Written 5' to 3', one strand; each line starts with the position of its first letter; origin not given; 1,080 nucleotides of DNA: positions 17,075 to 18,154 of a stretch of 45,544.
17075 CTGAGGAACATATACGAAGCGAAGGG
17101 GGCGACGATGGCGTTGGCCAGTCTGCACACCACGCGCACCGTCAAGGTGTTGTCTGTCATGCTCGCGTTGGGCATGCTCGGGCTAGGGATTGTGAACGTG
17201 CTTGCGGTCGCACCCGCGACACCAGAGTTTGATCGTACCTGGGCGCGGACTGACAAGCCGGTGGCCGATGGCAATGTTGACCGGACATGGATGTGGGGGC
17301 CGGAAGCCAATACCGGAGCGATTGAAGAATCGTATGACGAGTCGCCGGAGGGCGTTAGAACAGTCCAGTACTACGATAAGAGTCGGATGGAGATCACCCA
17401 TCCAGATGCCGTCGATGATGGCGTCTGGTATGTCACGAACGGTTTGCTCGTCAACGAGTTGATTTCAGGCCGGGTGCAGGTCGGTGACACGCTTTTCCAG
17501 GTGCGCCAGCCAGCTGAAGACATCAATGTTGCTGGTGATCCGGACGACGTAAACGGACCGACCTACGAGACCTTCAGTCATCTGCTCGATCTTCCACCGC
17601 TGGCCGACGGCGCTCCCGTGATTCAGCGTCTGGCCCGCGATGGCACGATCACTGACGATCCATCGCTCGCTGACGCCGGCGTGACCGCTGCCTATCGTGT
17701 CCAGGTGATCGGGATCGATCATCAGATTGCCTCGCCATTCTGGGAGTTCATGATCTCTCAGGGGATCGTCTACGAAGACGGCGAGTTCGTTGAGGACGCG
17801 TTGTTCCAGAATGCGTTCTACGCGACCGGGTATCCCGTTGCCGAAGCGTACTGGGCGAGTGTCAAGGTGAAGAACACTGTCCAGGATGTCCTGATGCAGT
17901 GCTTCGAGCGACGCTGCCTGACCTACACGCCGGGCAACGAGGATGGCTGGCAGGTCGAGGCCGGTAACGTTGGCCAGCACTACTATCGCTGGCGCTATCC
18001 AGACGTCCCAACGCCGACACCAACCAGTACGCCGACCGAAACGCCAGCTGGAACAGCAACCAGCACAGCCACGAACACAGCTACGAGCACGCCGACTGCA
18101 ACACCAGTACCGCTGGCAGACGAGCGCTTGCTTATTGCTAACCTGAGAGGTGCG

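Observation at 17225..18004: Unrecognised ~260-aa secreted N-terminal module present in three genes of this window, built around a repeated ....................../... hairpin motif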

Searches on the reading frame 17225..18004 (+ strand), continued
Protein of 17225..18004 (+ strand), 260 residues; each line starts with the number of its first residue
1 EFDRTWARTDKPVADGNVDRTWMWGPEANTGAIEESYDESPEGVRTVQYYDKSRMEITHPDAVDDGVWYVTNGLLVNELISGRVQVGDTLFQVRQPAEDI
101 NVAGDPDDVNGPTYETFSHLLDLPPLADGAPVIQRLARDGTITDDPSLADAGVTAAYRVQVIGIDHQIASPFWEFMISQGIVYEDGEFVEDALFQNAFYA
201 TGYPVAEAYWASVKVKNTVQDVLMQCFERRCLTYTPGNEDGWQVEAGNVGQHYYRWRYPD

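Call 36: get_annotated_region(hit=H2, flank=5000)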
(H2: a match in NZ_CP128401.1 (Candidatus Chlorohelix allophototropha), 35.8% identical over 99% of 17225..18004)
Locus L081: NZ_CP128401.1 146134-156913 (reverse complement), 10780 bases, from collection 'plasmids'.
description: Candidatus Chlorohelix allophototropha isolate L227-S17 plasmid unnamed1, complete sequence
organism: Candidatus Chlorohelix allophototropha (NCBI taxid 3003348)
taxonomy: Bacteria; Chloroflexota; Chloroflexia; Candidatus Chloroheliales; Candidatus Chloroheliaceae; Candidatus Chlorohelix; Candidatus Chlorohelix allophototropha
host: -; source: Single colony of Candidatus Chlorohelix allophototropha from a non-axenic enrichment (subculture 19.9); ...; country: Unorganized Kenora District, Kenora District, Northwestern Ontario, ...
typing (MOB-suite, as given by PLSDB): non-mobilizable
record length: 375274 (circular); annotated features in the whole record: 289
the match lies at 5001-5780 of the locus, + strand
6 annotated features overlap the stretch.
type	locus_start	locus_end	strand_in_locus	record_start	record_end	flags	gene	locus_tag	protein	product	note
CDS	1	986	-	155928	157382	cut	-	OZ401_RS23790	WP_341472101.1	ATP-binding protein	-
CDS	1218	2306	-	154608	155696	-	-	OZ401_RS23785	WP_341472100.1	helix-turn-helix domain-containing protein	-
CDS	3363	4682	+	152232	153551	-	-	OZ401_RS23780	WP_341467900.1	transposase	-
CDS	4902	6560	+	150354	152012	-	-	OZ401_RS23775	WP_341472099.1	hypothetical protein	-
CDS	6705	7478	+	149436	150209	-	-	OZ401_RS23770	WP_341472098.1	hypothetical protein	-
CDS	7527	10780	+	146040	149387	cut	-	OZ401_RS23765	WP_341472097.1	glycosyl hydrolase family 17 protein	GO:0005975 - carbohydrate metabolic process [Evidence IEA]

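Call 37: get_annotated_region(hit=H3, flank=5000)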
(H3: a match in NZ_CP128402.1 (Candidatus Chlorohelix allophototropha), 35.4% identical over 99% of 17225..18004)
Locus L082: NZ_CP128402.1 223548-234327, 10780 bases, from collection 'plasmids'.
description: Candidatus Chlorohelix allophototropha isolate L227-S17 plasmid unnamed2, complete sequence
organism: Candidatus Chlorohelix allophototropha (NCBI taxid 3003348)
taxonomy: Bacteria; Chloroflexota; Chloroflexia; Candidatus Chloroheliales; Candidatus Chloroheliaceae; Candidatus Chlorohelix; Candidatus Chlorohelix allophototropha
host: -; source: Single colony of Candidatus Chlorohelix allophototropha from a non-axenic enrichment (subculture 19.9); ...; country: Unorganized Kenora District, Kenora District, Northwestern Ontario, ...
typing (MOB-suite, as given by PLSDB): non-mobilizable
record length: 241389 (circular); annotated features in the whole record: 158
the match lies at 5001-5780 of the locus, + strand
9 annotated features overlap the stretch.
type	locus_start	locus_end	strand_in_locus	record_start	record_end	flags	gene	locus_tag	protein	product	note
CDS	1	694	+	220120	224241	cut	-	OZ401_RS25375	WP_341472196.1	histidine kinase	GO:0000160 - phosphorelay signal transduction system [Evidence IEA]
CDS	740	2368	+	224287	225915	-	-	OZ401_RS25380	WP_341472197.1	protein kinase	GO:0006468 - protein phosphorylation [Evidence IEA]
CDS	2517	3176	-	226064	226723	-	-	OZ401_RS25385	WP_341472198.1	SDR family NAD(P)-dependent oxidoreductase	-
CDS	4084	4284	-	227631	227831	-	-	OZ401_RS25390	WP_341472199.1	hypothetical protein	-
CDS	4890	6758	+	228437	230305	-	-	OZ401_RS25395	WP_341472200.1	hypothetical protein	-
CDS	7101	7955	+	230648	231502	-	-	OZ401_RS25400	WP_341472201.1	hypothetical protein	-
CDS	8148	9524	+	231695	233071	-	-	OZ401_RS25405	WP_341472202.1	radical SAM protein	-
CDS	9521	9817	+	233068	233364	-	-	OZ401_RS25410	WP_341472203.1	hypothetical protein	-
CDS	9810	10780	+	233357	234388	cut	-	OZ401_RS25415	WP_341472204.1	radical SAM protein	-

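Call 42: find_homologous_proteins(query=L082:4980-5780:+, max_evalue=0.001)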
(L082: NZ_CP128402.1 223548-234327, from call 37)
Query L082:4980-5780:+ (267 aa): 1548 proteins with E <= 0.001 among 1835 candidates; the best 120 are listed.
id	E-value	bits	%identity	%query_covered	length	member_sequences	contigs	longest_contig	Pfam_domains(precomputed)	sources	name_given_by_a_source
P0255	5.6e-138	477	76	100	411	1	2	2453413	-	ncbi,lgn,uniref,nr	ncbi:MAG: hypothetical protein HXX08_23450 [Chloroflexi bacterium]|uniref:Big-1 domain-containing pr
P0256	1.3e-132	459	75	100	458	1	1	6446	-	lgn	-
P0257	2.8e-130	452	74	100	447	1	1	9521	-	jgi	-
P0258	1.3e-124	433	71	100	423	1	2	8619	-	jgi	-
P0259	2.5e-124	432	71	100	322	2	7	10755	-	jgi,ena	-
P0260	3.0e-124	432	72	98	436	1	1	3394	-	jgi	jgi:hypothetical protein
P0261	3.4e-123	428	71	100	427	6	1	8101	-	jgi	-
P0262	6.1e-122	424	70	100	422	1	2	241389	-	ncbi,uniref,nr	ncbi:MAG: hypothetical protein HXX08_25110 [Chloroflexi bacterium]|uniref:Uncharacterized protein n=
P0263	3.1e-119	415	68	100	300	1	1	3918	-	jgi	jgi:hypothetical protein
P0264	1.5e-117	410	69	100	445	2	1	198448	-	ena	-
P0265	1.6e-112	393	66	100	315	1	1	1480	-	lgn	-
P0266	2.0e-96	341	59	100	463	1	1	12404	-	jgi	jgi:hypothetical protein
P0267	2.6e-96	340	73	77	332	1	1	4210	-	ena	-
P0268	4.4e-96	339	61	96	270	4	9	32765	-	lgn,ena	-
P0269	7.3e-95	335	61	97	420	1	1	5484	-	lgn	-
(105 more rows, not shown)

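Call 71: fold_search(model_id=the predicted structure, library=viral)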
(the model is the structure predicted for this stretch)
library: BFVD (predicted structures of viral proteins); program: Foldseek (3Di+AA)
matches with E <= 10: 194; with E <= 0.001: 0
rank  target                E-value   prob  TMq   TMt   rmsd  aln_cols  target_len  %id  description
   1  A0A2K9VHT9            3.0e-01  0.04  0.14  0.05  20.2       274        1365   13  Tail fiber protein [Pseudomonas phage Littlefix]
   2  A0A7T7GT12            3.2e-01  0.05  0.15  0.08  18.4       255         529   11  (no name in the UniProt tables at hand)
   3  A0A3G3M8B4            3.6e-01  0.05  0.13  0.08  17.9       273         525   10  Lysin A [Gordonia phage Fosterous]
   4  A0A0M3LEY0            5.4e-01  0.04  0.13  0.06  18.8       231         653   10  Membrane protein TE7 [Testudinid alphaherpesvirus 3]
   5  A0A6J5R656            5.4e-01  0.02  0.14  0.09  17.9       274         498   10  Bacteriophage P22, Gp10, DNA-stabilising [uncultured Caudovirales phage]
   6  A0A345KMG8            6.7e-01  0.03  0.10  0.16  18.1       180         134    9  HNH endonuclease [Arthrobacter phage KeaneyLin]
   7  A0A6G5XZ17            7.6e-01  0.01  0.09  0.08  24.6       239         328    8  (no name in the UniProt tables at hand)
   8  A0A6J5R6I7            8.5e-01  0.03  0.14  0.06  18.9       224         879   11  Lactonase, 7-bladed beta propeller [uncultured Caudovirales phage]
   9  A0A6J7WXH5            9.6e-01  0.04  0.15  0.09  17.8       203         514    8  Uncharacterized protein [uncultured Caudovirales phage]
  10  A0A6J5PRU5            1.1e+00  0.02  0.14  0.06  20.2       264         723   11  Uncharacterized protein [uncultured Caudovirales phage]
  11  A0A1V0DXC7            1.3e+00  0.04  0.10  0.07  12.4        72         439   11  AAA+ ATPase domain-containing protein [Yersinia phage fHe-Yen9-01]
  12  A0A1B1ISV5            1.3e+00  0.01  0.10  0.05  17.2       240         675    9  (no name in the UniProt tables at hand)
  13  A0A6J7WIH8            1.4e+00  0.01  0.12  0.12  18.6       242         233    8  Bacteriophage P22, Gp10, DNA-stabilising (Fragment) [uncultured Caudovirales phage]
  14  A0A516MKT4            1.5e+00  0.03  0.14  0.06  15.4       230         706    9  (no name in the UniProt tables at hand)
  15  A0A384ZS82            1.7e+00  0.02  0.10  0.16  13.7        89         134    9  Uncharacterized protein [Vibrio phage YC]
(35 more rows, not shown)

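Call 76: find_related_loci(query=A2, collection=viral_contigs, flank=6000)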
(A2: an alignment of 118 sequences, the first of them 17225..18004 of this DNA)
Query A2 (260 aa) in viral_contigs; peptide patterns used: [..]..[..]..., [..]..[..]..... (x = any residue, [..] = any of these).
114 stretches matched a pattern; 6 encode a relative of the query (tblastn E <= 1e-3); 5 distinct loci.
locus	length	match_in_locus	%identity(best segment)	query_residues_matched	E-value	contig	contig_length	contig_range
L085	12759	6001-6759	57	2-258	1e-93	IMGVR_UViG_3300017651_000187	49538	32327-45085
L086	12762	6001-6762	58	2-258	5e-93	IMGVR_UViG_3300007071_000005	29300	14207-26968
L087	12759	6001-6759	57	2-258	7e-92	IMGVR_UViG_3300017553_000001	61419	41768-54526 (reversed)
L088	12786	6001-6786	53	2-258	3e-84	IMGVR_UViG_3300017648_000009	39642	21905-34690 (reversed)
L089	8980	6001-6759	58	2-260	8e-95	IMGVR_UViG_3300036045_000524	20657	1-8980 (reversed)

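Call 77: search_dna_similar(query=window:17225-18004:+, collection=phages, mode=protein, max_evalue=0.01)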
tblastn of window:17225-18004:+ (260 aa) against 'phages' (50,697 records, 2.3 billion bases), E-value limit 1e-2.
No match.

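Call 80: search_protein_families(library=pfam, proteins=[L085:1643-2347:-, L085:2882-3628:+, L085:4062-5651:-, L085:7465-8277:+, L085:8274-9170:+, L085:9445-10038:-, L085:10821-11519:-, L087:7635-9212:+, L087:656-1558:-, L087:11753-12589:-], max_evalue=0.001)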
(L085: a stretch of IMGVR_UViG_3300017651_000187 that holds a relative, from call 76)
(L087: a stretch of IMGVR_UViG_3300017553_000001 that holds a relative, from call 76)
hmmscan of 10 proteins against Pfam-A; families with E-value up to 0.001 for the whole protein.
L085:1643-2347:- (234 aa): 2 families
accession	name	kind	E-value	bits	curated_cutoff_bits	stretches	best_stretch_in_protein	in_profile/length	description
PF10979.13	DUF2786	-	3.3e-09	37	23.9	1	5-42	2-40/40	Protein of unknown function (DUF2786)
PF23771.1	DUF7168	-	2.2e-06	27.8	25.5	1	59-176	13-123/140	Domain of unknown function (DUF7168)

L085:2882-3628:+ (248 aa): 0 families

L085:4062-5651:- (529 aa): 3 families
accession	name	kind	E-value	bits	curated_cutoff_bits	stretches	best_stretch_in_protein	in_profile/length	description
PF01555.25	N6_N4_Mtase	-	4.1e-45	154.9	26.7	1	22-330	1-213/221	DNA methylase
PF04471.18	Mrr_cat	-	3.2e-07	30.9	21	1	372-458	9-92/115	Restriction endonuclease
PF22722.2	NA-iREase1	-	3.4e-06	27.4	27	1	393-475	19-90/106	NACHT-associated inactive Restriction Endonuclease 1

L085:7465-8277:+ (270 aa): 1 family
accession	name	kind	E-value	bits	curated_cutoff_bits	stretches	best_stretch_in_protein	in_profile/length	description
PF20613.4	HipA_2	-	2e-09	37.5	27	1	35-127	6-96/240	HipA-like kinase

L085:8274-9170:+ (298 aa): 1 family
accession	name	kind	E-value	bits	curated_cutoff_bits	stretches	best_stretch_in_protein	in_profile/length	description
PF11236.13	DUF3037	-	2.6e-13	50.6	22.6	1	5-128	1-117/118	Protein of unknown function (DUF3037)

L085:9445-10038:- (197 aa): 2 families
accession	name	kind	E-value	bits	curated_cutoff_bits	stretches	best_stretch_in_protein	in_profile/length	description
PF01381.28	HTH_3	-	0.00028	21.3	23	1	77-119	2-44/55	Helix-turn-helix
PF13560.12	HTH_31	-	0.00075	20.2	27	0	77-118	7-49/64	Helix-turn-helix domain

L085:10821-11519:- (232 aa): 0 families

L087:7635-9212:+ (525 aa): 1 family
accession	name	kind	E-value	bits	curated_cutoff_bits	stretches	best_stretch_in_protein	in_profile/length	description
PF00565.23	SNase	-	9.1e-21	74.8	21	1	334-436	1-106/107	Staphylococcal nuclease homologue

L087:656-1558:- (300 aa): 2 families
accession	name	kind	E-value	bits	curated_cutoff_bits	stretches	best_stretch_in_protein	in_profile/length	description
PF08401.16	ArdcN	-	2.1e-11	44.5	22.6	1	50-132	39-123/123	N-terminal domain of anti-restriction factor ArdC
PF20573.4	DUF6782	-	1.6e-06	28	27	1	183-245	61-121/241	Putative metallopeptidase family (DUF6782)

L087:11753-12589:- (278 aa): 0 families

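Call 83: search_solved_structures(query=A5, max_evalue=10, show_alignments=2)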
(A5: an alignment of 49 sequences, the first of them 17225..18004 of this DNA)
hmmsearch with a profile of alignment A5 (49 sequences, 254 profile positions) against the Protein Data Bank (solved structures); distinct sequences matched with E-value up to 10: 1.
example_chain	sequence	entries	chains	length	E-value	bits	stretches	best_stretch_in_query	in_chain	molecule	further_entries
1jhc_A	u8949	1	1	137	1.9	11.2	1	72-142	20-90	LEXA REPRESSOR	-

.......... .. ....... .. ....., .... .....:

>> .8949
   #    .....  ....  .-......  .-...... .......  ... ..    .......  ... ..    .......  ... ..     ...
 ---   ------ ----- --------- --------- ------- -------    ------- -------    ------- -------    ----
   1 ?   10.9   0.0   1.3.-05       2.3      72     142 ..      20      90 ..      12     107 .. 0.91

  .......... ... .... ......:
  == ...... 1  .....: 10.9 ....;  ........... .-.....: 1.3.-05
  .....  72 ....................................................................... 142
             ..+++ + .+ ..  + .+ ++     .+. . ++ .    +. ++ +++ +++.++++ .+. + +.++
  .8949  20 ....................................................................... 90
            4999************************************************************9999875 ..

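Call 85: search_protein_families(library=phrogs, proteins=[window:17225-18004:+, L082:5001-5780:+], max_evalue=0.1)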
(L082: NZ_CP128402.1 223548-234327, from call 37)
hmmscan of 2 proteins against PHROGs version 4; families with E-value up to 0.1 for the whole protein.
window:17225-18004:+ (260 aa): 0 families

L082:5001-5780:+ (260 aa): 0 families

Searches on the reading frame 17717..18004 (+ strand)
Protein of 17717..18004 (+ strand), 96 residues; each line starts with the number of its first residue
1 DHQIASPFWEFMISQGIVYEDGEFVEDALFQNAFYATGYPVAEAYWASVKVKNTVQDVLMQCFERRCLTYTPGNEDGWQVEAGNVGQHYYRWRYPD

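Call 65: predict_structure(alignment_id=A4)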
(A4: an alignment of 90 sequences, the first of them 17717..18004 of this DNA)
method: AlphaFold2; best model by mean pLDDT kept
length: 96 residues; sequences in the alignment: 90
mean_pLDDT: 92.9   pTM: 0.81
mean pLDDT of the five models: 92.9, 90.8, 90.2, 89.7, 88.8
residues with pLDDT >= 90: 78; 70-90: 17; 50-70: 1; < 50: 0
segments of 3 or more residues with pLDDT < 50: none
pLDDT, mean of each block of 10 residues (from residue 1): 95 96 96 93 97 94 96 94 85 79
secondary structure, 60 per line:
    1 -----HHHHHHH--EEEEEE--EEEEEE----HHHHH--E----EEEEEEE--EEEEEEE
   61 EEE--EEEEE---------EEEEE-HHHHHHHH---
elements in order: H6-12 E15-20 E23-28 H33-37 E45-51 E54-63 E66-70 E80-84 H86-93

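Call 67: fold_search(model_id=the predicted structure, library=pdb)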
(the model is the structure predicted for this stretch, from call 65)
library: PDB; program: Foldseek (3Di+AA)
matches with E <= 10: 408; with E <= 0.001: 0
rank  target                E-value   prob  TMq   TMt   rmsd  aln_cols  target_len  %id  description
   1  8j07_d2               3.0e-01  0.63  0.37  0.05  10.9        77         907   14  96nm repeat of human respiratory doublet microtubule and associated axonemal complexes (released 2023-07-26)
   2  2cof_MODEL_1_A        1.1e+00  0.57  0.30  0.27   3.9        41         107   10  Solution structure of the C-terminal PH domain of hypothetical protein KIAA1914 from human (released 2005-11-17)
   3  2vrw_B                1.3e+00  0.21  0.32  0.11   5.4        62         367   14  Critical structural role for the PH and C1 domains of the Vav1 exchange factor (released 2008-06-17)
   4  9v6e_C                1.4e+00  0.25  0.35  0.11   8.3        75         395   16  Cryo-EM structure of human full length KICSTOR complex (state 1) (released 2025-11-12)
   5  6nf1                  1.4e+00  0.18  0.31  0.07   5.8        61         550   15  Vav1 inhibited by an allosteric inhibitor: Vav1 inhibitors block GEF activity (released 2019-12-25)
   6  6nfa                  1.5e+00  0.16  0.31  0.10   5.7        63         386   16  Vav1 inhibited by an allosteric inhibitor: Vav1 inhibitors block GEF activity (released 2019-12-25)
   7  6new                  1.7e+00  0.25  0.35  0.10   5.2        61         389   13  Apo structure of the activated truncation of Vav1 (released 2019-12-25)
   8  4h6y_A                1.8e+00  0.35  0.31  0.09   3.6        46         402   15  Crystal structure of the DH-PH-PH domain of FARP1 (released 2013-03-13)
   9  6l1r                  1.8e+00  0.20  0.29  0.28   4.7        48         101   17  Crystal structure of N-terminal domain of human SSRP1 (released 2020-09-30)
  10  4yd8_A                1.8e+00  0.14  0.30  0.11   8.2        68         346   20  Bardet-Biedl Syndrome 9 Protein (aa1-407), Homo sapiens (released 2015-06-24)
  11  3tca_B                1.8e+00  0.13  0.26  0.12  11.1        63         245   10  Crystal structure of the Ras-associating and pleckstrin-homology domains of RIAM (released 2012-09-26)
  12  1y19_B                1.9e+00  0.35  0.30  0.16   3.4        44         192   14  Structural basis for phosphatidylinositol phosphate kinase type I-gamma binding to talin at focal adhesions (released 2005-01-04)
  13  5c6r_A                1.9e+00  0.25  0.28  0.25   4.3        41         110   10  Crystal structure of PH domain of ASAP1 (released 2015-10-07)
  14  3tca_A                1.9e+00  0.13  0.26  0.12  11.1        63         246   10  Crystal structure of the Ras-associating and pleckstrin-homology domains of RIAM (released 2012-09-26)
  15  1kv9                  2.0e+00  0.47  0.34  0.05   3.5        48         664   17  Structure at 1.9 A Resolution of a Quinohemoprotein Alcohol Dehydrogenase from Pseudomonas putida HK5 (released 2002-07-10)
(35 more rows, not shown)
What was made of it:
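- Closest known: PH-like beta-meander with a C-terminal helix. Same: The top, non-significant Foldseek hits of the C-terminal 96 aa are PH domains (TMq <= 0.42, call 67).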
